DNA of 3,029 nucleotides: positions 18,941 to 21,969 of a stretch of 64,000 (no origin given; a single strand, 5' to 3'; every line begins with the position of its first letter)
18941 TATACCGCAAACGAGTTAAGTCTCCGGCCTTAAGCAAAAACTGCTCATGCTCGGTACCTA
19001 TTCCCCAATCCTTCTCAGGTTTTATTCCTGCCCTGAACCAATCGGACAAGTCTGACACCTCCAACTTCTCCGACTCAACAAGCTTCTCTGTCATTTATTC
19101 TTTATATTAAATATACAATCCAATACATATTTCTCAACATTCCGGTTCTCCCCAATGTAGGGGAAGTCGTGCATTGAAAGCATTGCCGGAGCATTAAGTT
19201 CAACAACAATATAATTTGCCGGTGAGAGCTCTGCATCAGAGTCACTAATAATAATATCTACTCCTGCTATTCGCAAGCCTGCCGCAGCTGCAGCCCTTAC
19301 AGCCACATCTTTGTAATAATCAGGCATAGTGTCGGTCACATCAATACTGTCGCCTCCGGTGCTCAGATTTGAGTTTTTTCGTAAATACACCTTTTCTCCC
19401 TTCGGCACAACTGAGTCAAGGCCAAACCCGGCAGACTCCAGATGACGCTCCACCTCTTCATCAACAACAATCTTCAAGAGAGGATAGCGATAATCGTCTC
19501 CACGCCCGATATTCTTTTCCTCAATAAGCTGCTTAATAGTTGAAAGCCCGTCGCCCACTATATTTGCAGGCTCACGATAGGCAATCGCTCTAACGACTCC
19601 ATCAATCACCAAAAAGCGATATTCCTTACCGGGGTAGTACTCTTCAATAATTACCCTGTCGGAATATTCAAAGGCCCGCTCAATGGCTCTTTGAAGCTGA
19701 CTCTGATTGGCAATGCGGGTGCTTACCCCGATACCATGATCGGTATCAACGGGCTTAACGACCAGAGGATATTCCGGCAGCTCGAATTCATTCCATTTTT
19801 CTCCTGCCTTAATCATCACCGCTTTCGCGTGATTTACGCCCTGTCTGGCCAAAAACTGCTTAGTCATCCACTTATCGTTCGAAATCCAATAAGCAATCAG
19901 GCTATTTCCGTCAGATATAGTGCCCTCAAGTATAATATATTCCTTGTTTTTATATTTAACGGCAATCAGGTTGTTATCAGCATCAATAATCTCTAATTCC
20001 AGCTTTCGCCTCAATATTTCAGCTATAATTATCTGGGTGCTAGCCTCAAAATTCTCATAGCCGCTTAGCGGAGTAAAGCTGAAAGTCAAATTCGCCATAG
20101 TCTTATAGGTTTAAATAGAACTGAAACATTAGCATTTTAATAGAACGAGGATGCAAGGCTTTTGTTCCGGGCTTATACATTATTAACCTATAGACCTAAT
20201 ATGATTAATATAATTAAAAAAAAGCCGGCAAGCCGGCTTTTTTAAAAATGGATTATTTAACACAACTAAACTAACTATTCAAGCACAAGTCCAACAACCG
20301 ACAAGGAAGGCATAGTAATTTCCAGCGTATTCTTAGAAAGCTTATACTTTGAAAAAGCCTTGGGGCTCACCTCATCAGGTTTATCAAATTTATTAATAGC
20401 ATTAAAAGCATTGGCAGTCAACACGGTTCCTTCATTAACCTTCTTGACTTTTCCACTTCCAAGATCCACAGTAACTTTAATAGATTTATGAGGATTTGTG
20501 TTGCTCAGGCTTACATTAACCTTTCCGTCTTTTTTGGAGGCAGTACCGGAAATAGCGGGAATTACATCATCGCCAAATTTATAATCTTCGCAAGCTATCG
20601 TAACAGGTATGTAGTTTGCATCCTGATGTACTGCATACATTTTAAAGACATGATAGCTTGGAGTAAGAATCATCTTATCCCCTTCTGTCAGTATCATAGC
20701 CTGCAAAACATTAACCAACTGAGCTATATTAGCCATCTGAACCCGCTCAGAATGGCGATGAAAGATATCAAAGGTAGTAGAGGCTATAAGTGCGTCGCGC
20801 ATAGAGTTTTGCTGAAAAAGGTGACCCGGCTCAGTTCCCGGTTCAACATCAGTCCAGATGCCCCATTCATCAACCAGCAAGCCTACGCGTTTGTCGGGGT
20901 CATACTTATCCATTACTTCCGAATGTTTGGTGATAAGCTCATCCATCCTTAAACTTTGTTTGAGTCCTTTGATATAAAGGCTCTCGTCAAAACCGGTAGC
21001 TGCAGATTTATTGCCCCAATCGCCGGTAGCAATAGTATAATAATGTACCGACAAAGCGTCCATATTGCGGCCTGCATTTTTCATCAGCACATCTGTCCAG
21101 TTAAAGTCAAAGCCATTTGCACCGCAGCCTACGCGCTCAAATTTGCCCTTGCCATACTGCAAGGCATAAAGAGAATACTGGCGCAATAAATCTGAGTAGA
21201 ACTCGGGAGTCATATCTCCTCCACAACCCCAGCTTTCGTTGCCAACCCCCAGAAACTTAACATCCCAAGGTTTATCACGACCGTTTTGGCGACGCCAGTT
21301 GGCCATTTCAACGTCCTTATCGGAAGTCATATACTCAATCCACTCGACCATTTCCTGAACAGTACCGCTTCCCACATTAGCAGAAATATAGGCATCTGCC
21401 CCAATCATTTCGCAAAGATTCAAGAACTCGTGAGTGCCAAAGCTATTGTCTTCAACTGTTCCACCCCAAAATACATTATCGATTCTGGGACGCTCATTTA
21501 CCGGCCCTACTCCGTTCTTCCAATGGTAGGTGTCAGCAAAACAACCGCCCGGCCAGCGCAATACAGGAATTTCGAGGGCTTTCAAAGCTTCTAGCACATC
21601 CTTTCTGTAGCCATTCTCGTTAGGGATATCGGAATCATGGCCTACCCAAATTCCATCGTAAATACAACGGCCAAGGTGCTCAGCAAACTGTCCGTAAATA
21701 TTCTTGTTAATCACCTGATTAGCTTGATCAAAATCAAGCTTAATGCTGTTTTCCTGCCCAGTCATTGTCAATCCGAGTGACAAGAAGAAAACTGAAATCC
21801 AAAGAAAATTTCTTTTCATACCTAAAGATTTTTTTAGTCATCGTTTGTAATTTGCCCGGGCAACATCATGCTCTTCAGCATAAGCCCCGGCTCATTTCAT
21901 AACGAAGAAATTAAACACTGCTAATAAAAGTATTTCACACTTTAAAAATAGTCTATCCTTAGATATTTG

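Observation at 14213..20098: Ligase-ligase-exporter-exporter operon: candidate gamma-glutamyl thiol peptide synthesis-and-export module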

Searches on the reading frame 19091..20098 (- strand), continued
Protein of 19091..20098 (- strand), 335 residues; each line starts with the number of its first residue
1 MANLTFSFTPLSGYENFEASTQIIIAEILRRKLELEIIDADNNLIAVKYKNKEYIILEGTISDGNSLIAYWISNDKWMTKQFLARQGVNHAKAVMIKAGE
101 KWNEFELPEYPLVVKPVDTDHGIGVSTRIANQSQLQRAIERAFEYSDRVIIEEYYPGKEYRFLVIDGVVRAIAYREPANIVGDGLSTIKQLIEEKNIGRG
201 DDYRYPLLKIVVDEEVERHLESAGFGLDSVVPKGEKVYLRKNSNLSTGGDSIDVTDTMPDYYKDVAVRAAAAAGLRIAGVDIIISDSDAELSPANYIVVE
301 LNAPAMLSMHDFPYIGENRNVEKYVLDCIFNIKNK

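Call 49: find_encoding_contigs(protein=P0272, flank=6000, max_places=3)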
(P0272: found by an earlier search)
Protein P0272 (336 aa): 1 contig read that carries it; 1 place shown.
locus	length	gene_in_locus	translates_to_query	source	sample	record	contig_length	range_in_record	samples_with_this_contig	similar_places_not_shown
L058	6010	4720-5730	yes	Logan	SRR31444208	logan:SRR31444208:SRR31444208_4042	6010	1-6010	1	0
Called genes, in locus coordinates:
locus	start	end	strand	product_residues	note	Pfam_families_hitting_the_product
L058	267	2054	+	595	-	PF00009:GTP_EFTU, PF03144:GTP_EFTU_D2, PF22042:EF-G_D2 (faint), PF00679:EFG_C, PF06421:LepA_C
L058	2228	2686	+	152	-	-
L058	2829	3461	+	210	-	PF01292:Ni_hydr_CYTB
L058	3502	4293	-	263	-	PF02673:BacA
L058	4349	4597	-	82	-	PF11297:DUF3098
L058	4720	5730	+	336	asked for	PF18419:ATP-grasp_6 (weak), PF08443:RimK (faint), PF07478:Dala_Dala_lig_C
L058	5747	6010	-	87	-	?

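Call 52: search_protein_families(library=pfam, proteins=[L019:7694-8539:+, L019:8558-9298:+, L019:16226-16615:+, L019:17244-18731:+, L005:8209-9642:-, L005:16109-16981:+, L038:8125-9894:+, L013:16211-17071:+, L010:9460-9807:+, L004:16578-17348:+], max_evalue=0.0001)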
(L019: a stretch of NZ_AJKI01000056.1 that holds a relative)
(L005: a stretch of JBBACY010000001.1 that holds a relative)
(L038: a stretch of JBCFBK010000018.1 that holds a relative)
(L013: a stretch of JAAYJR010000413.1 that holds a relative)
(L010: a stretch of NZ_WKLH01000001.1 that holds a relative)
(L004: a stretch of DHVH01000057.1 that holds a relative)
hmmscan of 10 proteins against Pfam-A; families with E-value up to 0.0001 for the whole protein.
L019:7694-8539:+ (281 aa): 1 family
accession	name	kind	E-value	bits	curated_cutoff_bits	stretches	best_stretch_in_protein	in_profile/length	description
PF04397.21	LytTR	-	2.3e-18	66.6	22.6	1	179-275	5-96/98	LytTr DNA-binding domain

L019:8558-9298:+ (246 aa): 2 families
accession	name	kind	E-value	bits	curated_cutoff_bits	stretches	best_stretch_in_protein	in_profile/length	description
PF00072.30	Response_reg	-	3.4e-19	69.5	30.2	1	4-113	1-110/111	Response regulator receiver domain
PF04397.21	LytTR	-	8.7e-12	45.6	22.6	1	150-245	3-97/98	LytTr DNA-binding domain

L019:16226-16615:+ (129 aa): 1 family
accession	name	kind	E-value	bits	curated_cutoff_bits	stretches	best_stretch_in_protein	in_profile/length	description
PF19569.5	START_2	-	5.2e-36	123.7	23.6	1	6-127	5-125/126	START-like superfamily domain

L019:17244-18731:+ (495 aa): 1 family
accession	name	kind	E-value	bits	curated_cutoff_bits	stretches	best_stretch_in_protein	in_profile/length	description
PF03739.19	LptF_LptG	-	6.3e-73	246.3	27.9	1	8-463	3-352/353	Lipopolysaccharide export system permease LptF/LptG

L005:8209-9642:- (477 aa): 4 families
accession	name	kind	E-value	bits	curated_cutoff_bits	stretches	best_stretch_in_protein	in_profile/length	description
PF17963.7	Big_9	-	1e-06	30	23.6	1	38-117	8-87/89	Bacterial Ig domain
PF13229.12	Beta_helix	-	1.1e-05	25.6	25.9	0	246-322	9-128/158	Right handed beta helix region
PF00801.26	PKD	-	1.2e-05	25.6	23.5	1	47-114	14-75/80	PKD domain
PF18911.6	PKD_4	-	1.7e-05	25.2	27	1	31-113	1-77/85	PKD domain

L005:16109-16981:+ (290 aa): 1 family
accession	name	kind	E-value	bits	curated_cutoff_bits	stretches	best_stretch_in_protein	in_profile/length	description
PF04187.18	Cofac_haem_bdg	-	1.1e-62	212.3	27.7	1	40-245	1-213/213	Haem-binding uptake, Tiki superfamily, ChaN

L038:8125-9894:+ (589 aa): 2 families
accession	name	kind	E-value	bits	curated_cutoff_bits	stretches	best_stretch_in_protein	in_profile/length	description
PF00501.34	AMP-binding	-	5.7e-97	325.3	29.9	1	51-441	1-384/384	AMP-binding enzyme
PF13193.12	AMP-binding_C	-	7.4e-13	49.7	24.5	1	492-567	1-76/76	AMP-binding enzyme C-terminal domain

L013:16211-17071:+ (286 aa): 3 families
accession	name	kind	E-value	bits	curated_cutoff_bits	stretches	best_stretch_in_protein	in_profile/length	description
PF14321.11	DUF4382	-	1.7e-29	103.2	25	1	35-189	1-136/136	Domain of unknown function (DUF4382)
PF13620.12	CarboxypepD_reg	-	2.1e-15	57.2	32.3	1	202-286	2-82/82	Carboxypeptidase regulatory-like domain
PF13715.12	CarbopepD_reg_2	-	5.4e-06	26.8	32.2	1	202-285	1-76/88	CarboxypepD_reg-like domain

L010:9460-9807:+ (115 aa): 0 families

L004:16578-17348:+ (256 aa): 2 families
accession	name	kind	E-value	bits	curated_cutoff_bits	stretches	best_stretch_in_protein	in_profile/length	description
PF03883.20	H2O2_YaaD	-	3.7e-87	292.2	29.6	1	1-243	1-235/236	Peroxide stress protein YaaA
PF21818.3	DUF6884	-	6e-07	30.1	30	1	101-186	33-114/135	Family of unknown function (DUF6884)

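Call 90: predict_structure(alignment_id=A3)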
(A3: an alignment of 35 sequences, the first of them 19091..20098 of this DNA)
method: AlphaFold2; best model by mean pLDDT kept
length: 335 residues; sequences in the alignment: 35
mean_pLDDT: 60.1   pTM: 0.53
mean pLDDT of the five models: 60.1, 59.9, 58.9, 57.9, 53.4
residues with pLDDT >= 90: 5; 70-90: 124; 50-70: 94; < 50: 112
segments of 3 or more residues with pLDDT < 50: 1-6, 59-75, 120-124, 180-187, 198-212, 230-254, 303-335
pLDDT, mean of each block of 10 residues (from residue 1): 51 76 68 78 65 52 30 47 75 83 85 66 60 85 76 77 71 58 47 49 33 50 64 37 31 60 87 67 84 83 38 30 37 36
secondary structure, 60 per line:
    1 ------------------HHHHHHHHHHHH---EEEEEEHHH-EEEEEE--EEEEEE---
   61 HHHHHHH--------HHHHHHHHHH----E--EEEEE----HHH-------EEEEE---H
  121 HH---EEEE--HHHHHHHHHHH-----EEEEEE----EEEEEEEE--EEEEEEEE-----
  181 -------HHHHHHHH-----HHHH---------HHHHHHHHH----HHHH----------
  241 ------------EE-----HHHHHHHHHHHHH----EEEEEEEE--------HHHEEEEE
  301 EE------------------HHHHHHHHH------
elements in order: H19-30 E34-39 E44-49 E52-57 H61-67 H76-85 E93-97 E112-116 E126-129 H132-142 E148-153 E158-165 E168-175 H188-195 H201-204 H214-222 H227-230 H260-272 E277-284 E296-302 H321-329
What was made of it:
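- My AF2 model of the enzyme was too poor (pLDDT 60) to examine the pocket (call 90).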

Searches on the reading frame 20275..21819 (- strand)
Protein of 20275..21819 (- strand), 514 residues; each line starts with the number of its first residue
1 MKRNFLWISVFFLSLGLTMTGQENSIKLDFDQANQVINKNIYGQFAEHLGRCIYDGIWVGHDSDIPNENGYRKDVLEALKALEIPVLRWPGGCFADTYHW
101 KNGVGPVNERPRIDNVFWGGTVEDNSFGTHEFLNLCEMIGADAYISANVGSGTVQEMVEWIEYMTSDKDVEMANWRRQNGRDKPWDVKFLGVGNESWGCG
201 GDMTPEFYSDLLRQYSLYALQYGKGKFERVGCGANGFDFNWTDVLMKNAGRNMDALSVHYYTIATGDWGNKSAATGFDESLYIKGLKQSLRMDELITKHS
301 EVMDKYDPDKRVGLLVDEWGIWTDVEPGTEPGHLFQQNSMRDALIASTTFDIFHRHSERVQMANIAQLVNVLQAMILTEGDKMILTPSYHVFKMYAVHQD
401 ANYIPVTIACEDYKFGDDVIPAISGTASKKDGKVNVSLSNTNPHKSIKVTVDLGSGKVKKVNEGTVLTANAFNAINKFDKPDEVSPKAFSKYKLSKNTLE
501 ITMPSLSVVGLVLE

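Call 3: search_protein_families(library=pfam, proteins=[window:20275-21819:-])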
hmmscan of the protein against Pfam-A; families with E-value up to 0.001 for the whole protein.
window:20275-21819:- (514 aa): 2 families
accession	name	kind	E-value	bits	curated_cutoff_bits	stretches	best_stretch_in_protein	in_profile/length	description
PF06964.18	Alpha-L-AF_C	-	3e-51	174.4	27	1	317-507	1-165/165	Alpha-L-arabinofuranosidase C-terminal domain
PF22848.2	ASD1_dom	-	5.6e-09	36.4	22.2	1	86-144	10-72/239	Alpha-L-arabinofuranosidase 1 domain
